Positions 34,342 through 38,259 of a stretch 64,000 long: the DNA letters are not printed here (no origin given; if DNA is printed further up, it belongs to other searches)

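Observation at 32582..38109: TPR-tailed GT-C-like polytopic membrane protein immediately upstream of the 1205-aa S-layer-like gene: candidate O-oligosaccharyltransferase and substrate pair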

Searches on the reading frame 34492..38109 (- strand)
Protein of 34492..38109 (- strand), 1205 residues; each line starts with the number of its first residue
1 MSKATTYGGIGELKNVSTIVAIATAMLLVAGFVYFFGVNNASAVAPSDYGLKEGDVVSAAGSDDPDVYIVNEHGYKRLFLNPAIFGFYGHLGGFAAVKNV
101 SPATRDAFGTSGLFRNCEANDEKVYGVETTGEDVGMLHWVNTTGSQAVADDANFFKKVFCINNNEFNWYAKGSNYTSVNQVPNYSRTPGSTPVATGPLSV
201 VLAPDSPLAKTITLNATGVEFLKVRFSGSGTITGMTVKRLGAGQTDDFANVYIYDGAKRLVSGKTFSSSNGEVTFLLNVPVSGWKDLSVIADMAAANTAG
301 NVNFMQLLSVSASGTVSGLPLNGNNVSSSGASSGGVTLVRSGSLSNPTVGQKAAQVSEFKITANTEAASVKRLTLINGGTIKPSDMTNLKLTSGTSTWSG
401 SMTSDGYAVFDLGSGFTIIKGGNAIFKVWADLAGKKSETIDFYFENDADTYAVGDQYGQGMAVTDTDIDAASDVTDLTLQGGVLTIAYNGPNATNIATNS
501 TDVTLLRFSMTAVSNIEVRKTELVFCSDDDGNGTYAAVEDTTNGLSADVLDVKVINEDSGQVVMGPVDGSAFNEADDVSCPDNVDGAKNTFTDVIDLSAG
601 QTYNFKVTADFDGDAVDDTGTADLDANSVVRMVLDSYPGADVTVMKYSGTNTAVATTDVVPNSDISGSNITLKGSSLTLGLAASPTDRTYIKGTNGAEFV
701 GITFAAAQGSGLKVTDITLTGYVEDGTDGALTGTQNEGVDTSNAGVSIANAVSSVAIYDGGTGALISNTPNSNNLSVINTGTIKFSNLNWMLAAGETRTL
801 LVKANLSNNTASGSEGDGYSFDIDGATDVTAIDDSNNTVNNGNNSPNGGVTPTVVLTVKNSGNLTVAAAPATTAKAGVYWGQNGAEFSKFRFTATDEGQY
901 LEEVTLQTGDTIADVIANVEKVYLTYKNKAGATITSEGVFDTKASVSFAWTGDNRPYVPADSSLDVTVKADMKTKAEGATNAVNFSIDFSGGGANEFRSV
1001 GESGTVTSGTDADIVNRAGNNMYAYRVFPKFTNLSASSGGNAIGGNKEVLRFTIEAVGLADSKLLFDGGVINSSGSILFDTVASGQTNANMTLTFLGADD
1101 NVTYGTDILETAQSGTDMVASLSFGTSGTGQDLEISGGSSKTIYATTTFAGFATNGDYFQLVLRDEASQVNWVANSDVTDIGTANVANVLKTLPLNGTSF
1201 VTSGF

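Call 3: search_protein_families(library=pfam, proteins=[window:34492-38109:-], max_evalue=0.01)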
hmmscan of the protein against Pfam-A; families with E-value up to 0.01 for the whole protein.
window:34492-38109:- (1205 aa): 0 families

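Call 4: search_protein_families(library=ncbifam, proteins=[window:34492-38109:-], max_evalue=0.01)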
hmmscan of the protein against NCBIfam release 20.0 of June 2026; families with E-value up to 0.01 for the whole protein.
window:34492-38109:- (1205 aa): 0 families

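Call 18: find_homologous_proteins(query=window:34492-38109:-, max_evalue=0.001)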
Query window:34492-38109:- (1205 aa): 418 proteins with E <= 0.001 among 8000 candidates; the best 120 are listed.
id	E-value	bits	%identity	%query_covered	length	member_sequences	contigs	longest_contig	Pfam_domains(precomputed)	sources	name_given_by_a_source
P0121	0.0e+0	2089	81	100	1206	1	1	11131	-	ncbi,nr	ncbi:MAG: hypothetical protein HYT65_01825 [Candidatus Yanofskybacteria bacterium]|nr:hypothetical p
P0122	0.0e+0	1843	72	100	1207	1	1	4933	-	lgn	-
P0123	0.0e+0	1821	74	98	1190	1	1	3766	-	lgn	-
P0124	0.0e+0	1759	71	100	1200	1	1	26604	-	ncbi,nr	ncbi:MAG: hypothetical protein HY506_02490 [Candidatus Yanofskybacteria bacterium]|nr:hypothetical p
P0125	0.0e+0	1723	70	98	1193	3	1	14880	-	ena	-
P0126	0.0e+0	1560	65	99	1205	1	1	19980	-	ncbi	-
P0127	0.0e+0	1527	87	68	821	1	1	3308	-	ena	-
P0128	0.0e+0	1525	64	99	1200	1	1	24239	PF06280.19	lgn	-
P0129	0.0e+0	1405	60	98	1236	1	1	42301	-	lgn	-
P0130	0.0e+0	1354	58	99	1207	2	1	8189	-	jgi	-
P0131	0.0e+0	1342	56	100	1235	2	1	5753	-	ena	-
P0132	0.0e+0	1335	58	98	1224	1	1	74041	-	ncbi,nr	ncbi:MAG: hypothetical protein Q7S32_04600 [bacterium]|nr:hypothetical protein [bacterium]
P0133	0.0e+0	1330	56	98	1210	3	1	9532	-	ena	-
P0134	0.0e+0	1328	57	99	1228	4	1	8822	-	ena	-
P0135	0.0e+0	1318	57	98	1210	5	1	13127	-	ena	-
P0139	0.0e+0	1290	55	100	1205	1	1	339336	-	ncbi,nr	ncbi:MAG: hypothetical protein HYX20_03325 [Candidatus Yanofskybacteria bacterium]|nr:hypothetical p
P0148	0.0e+0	1257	56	96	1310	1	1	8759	-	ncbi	-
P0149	0.0e+0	1252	54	99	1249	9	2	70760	-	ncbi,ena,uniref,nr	ncbi:MAG: hypothetical protein UX31_C0001G0004 [Candidatus Nomurabacteria bacterium GW2011_GWA1_46_1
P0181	0.0e+0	1190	53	99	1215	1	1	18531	-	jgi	-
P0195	0.0e+0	1167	51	99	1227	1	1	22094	-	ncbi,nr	ncbi:MAG: hypothetical protein Q8R55_02335 [Candidatus Taylorbacteria bacterium]|nr:hypothetical pro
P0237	0.0e+0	1075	49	99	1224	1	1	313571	-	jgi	jgi:hypothetical protein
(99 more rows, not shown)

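Call 51: predict_structure(alignment_id=A3)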
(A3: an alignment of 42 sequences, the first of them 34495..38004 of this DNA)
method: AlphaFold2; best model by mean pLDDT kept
length: 1170 residues; sequences in the alignment: 42
mean_pLDDT: 82.1   pTM: 0.48
mean pLDDT of the five models: 82.1, 81.6, 81.5, 78.6, 78.5
residues with pLDDT >= 90: 364; 70-90: 626; 50-70: 145; < 50: 35
segments of 3 or more residues with pLDDT < 50: 1-8, 152-160, 1036-1038, 1079-1086
pLDDT, mean of each block of 10 residues (from residue 1): 37 71 60 71 67 64 68 74 86 74 85 76 83 88 73 37 83 87 91 89 90 90 82 91 87 90 87 89 88 86 85 81 92 91 88 92 90 90 94 86 84 85 85 62 77 83 83 86 90 82 60 84 91 81 77 88 86 80 58 86 80 84 79 84 89 83 92 85 93 69 86 87 92 93 93 91 93 73 91 88 87 91 87 83 91 93 93 86 94 95 92 92 95 93 87 88 89 88 88 88 73 88 87 58 71 72 85 62 48 67 90 72 78 76 65 77 70
secondary structure, 60 per line:
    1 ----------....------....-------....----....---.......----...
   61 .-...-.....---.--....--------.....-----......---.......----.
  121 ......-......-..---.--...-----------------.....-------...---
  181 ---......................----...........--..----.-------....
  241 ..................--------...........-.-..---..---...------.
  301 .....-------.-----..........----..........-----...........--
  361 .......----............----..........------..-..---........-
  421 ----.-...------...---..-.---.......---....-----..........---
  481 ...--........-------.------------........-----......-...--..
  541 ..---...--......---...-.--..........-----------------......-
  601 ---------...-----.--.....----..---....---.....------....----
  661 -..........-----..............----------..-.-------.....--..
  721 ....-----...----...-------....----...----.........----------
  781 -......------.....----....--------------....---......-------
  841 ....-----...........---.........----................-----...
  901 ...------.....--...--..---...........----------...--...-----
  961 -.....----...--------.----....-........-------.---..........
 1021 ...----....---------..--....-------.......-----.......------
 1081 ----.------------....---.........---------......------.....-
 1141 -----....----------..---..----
elements in order (helices of 4 or more, strands of 3 or more residues): H11-14 E21-24 E32-35 E40-43 H47-53 H58-61 E63-65 H67-71 E78-81 E90-94 E100-105 H109-115 E123-126 H128-133 E163-167 E175-177 E184-205 E213-220 E237-258 E267-277 E291-293 E300-305 E319-328 E333-342 E351-358 E361-367 E372-383 E388-397 E415-419 E427-429 E449-455 E459-462 E468-477 E481-483 E486-493 E514-521 E527-532 E539-542 E551-556 E560-562 E567-576 E594-599 E610-612 E635-638 E642-646 E653-656 E662-671 E677-690 H713-716 E719-724 E730-732 E737-739 E747-750 E755-757 E762-770 E782-787 E794-798 E803-806 E821-824 E828-833 E841-844 E850-860 E864-872 H877-883 E884-892 E898-903 E910-914 E927-937 E948-950 E953-955 E962-966 E971-973 E987-990 E992-999 E1011-1023 E1028-1031 E1045-1048 E1056-1062 E1068-1074 E1098-1101 E1105-1113 E1123-1128 E1135-1139 E1146-1149

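Call 54: fold_search(model_id=the predicted structure, library=pdb)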
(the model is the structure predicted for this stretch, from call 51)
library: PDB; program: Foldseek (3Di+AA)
matches with E <= 10: 1670; with E <= 0.001: 106
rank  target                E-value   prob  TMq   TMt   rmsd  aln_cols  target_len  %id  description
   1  9ijj_4I               9.0e-16  1.00  0.11  0.05  52.4      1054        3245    9  In situ structure of the central apparatus in mouse sperm axoneme. (released 2025-06-04)
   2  9ijj_h                1.5e-15  1.00  0.09  0.08  45.0      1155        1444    7  In situ structure of the central apparatus in mouse sperm axoneme. (released 2025-06-04)
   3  9ijj_O                3.2e-15  1.00  0.12  0.11  56.4      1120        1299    8  In situ structure of the central apparatus in mouse sperm axoneme. (released 2025-06-04)
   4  8beg_B                3.3e-13  1.00  0.12  0.17  31.2       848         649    6  Structure of Ig-like domains from PrgB (released 2022-11-30)
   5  3prx_A                2.1e-12  1.00  0.09  0.07  35.8      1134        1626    8  Structure of Complement C5 in Complex with CVF and SSL7 (released 2011-01-19)
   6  9ijj_C                2.6e-12  1.00  0.09  0.10  40.0      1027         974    9  In situ structure of the central apparatus in mouse sperm axoneme. (released 2025-06-04)
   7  7q1y_A                4.0e-12  1.00  0.10  0.09  47.5      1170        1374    8  X-ray structure of human A2ML1 (released 2022-04-20)
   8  7s64_A                9.3e-12  1.00  0.10  0.09  48.9      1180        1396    8  Intermediate-form oocyte/egg Alpha-2-Macroglobulin (A2Moo) tetramer (released 2022-01-05)
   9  8wa2_D                1.1e-11  1.00  0.12  0.10  23.1      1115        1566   10  cryo-EM structure of native mastigonemes isolated from Chlamydomonas reinhardtii at 3.0 angstrom resolution (released 2024-04-10)
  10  8b0g_A                1.2e-11  1.00  0.10  0.09  44.5      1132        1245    8  2C9, C5b9-CD59 structure (released 2023-02-22)
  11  4e0s_A                2.1e-11  1.00  0.10  0.08  46.3      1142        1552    8  Crystal Structure of C5b-6 (released 2012-04-18)
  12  7ptp_A                5.0e-11  1.00  0.13  0.17  23.3      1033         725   11  In-situ structure of pentameric S-layer protein (released 2021-12-15)
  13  9b4h_A                7.0e-11  1.00  0.11  0.09  23.7      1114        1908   10  Chlamydomonas reinhardtii mastigoneme filament (released 2024-04-10)
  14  7o7q_A                8.0e-11  1.00  0.10  0.10  44.6      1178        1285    8  (h-alpha2M)4 trypsin-activated state (released 2022-04-13)
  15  6tav_D                3.6e-10  1.00  0.11  0.11  38.2      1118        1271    7  Crystal structure of endopeptidase-induced alpha2-macroglobulin (released 2021-05-12)
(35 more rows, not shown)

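Call 69: find_encoding_contigs(protein=P0149, flank=10000, max_places=1)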
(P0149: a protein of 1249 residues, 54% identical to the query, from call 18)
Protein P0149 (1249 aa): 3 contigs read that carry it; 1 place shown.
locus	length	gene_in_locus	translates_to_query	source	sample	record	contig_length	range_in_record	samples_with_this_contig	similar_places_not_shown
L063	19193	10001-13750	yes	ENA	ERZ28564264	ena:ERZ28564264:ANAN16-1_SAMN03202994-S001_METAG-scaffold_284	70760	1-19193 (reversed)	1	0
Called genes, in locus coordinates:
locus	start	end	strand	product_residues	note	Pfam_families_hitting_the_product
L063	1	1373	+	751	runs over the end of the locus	PF00403:HMA, PF00122:E1-E2_ATPase, PF00702:Hydrolase, PF08282:Hydrolase_3 (faint)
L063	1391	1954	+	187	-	-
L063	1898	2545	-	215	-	-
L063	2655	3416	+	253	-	PF00106:adh_short, PF08659:KR, PF13561:adh_short_C2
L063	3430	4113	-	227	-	PF00717:Peptidase_S24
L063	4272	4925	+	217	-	-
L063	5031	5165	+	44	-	-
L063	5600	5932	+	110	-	PF01588:tRNA_bind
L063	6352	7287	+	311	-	PF18920:DUF5671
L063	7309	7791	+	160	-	PF00254:FKBP_C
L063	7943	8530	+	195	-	-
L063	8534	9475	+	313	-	PF00932:LTD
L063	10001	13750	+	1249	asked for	-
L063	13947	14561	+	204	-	-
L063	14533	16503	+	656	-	PF13414:TPR_11 (faint), PF07719:TPR_2 (weak), PF13181:TPR_8 (weak)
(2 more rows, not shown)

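Call 70: find_encoding_contigs(protein=P0195, flank=10000, max_places=1)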
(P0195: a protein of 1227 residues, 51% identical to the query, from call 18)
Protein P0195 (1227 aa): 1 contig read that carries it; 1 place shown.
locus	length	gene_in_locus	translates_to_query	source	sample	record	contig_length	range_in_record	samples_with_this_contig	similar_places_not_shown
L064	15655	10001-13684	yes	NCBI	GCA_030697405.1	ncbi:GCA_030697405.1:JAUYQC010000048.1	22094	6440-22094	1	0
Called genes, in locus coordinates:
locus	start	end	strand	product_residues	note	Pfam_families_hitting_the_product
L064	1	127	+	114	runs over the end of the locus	-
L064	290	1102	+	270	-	PF13462:Thioredoxin_4, PF13098:Thioredoxin_2 (weak), PF01323:DSBA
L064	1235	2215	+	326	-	PF18920:DUF5671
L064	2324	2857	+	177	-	PF00254:FKBP_C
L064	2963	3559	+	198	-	-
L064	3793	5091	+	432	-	PF00232:Glyco_hydro_1, PF00331:Glyco_hydro_10 (faint)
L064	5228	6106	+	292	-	PF00892:EamA (faint)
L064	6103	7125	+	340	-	PF00331:Glyco_hydro_10 (weak), PF02449:Glyco_hydro_42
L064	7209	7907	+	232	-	PF13365:Trypsin_2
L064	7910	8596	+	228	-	-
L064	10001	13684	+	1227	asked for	-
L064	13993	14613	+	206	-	-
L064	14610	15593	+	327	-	-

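Call 71: find_encoding_contigs(protein=P0237, flank=10000, max_places=1)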
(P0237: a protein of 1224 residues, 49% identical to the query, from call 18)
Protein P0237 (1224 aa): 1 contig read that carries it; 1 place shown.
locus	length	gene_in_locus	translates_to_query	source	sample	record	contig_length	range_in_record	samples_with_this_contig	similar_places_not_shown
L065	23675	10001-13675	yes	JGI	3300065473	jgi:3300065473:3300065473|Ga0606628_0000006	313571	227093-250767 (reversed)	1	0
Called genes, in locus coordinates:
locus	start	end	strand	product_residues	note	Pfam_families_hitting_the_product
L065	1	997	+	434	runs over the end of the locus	PF00675:Peptidase_M16, PF05193:Peptidase_M16_C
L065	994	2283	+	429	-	PF00675:Peptidase_M16 (weak), PF05193:Peptidase_M16_C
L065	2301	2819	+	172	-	PF00578:AhpC-TSA, PF08534:Redoxin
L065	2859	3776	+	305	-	PF18920:DUF5671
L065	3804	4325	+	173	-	PF00254:FKBP_C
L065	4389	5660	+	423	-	PF00232:Glyco_hydro_1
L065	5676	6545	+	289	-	-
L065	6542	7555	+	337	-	PF02449:Glyco_hydro_42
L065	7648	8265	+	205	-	-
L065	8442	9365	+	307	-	PF00932:LTD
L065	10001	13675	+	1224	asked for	-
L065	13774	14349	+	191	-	-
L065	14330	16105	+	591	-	PF13181:TPR_8 (faint), PF13374:TPR_10 (faint), PF13432:TPR_16 (weak), PF00515:TPR_1 (weak), PF07719:TPR_2 (weak), PF13414:TPR_11, PF13431:TPR_17 (weak), PF14559:TPR_19 (weak), +4 more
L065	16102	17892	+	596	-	PF13231:PMT_2, PF08409:TMTC_DUF1736 (weak), PF13424:TPR_12 (faint), PF14559:TPR_19 (faint), PF07719:TPR_2 (faint), PF13374:TPR_10 (faint), PF13428:TPR_14 (faint), PF12895:ANAPC3 (weak), +4 more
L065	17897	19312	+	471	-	-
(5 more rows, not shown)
